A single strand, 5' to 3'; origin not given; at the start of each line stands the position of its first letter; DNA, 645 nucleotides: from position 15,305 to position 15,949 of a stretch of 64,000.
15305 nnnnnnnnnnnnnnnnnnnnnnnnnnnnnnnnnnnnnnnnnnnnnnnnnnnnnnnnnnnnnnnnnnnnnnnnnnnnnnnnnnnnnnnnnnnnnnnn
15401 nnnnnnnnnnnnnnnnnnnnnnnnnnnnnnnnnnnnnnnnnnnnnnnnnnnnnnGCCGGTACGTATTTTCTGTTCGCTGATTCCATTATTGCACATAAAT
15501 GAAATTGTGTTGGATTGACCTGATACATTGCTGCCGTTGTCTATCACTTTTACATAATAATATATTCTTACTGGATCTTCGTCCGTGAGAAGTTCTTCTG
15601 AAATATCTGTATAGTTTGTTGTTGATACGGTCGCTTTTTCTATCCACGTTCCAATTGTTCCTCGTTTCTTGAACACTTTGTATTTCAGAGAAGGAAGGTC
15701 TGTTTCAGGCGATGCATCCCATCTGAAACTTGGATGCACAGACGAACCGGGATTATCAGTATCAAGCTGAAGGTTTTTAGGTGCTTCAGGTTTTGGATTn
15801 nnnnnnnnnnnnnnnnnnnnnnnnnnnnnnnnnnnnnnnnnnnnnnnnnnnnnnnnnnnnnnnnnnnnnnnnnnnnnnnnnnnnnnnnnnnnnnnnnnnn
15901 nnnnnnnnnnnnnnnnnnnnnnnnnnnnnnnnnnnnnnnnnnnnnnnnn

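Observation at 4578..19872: Diverged segmental duplication of a two-gene BNR cargo cassette, each copy placed downstream of a LytTR-type receiver gene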

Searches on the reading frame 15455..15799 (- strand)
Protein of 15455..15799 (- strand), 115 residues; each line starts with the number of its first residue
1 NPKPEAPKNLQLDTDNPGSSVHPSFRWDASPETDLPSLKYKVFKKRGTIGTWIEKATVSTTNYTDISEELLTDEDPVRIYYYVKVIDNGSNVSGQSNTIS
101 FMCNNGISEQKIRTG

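Call 78: search_protein_families(library=pfam, proteins=[window:15455-15799:-], max_evalue=10)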
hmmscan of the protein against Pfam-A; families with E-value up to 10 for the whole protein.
seq(115 aa): 1 family
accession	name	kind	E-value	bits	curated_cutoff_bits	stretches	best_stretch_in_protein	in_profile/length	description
PF20450.4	PPV_E1_DBD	-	0.14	12.9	25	1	37-96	69-127/140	Papillomavirus E1, DNA-binding domain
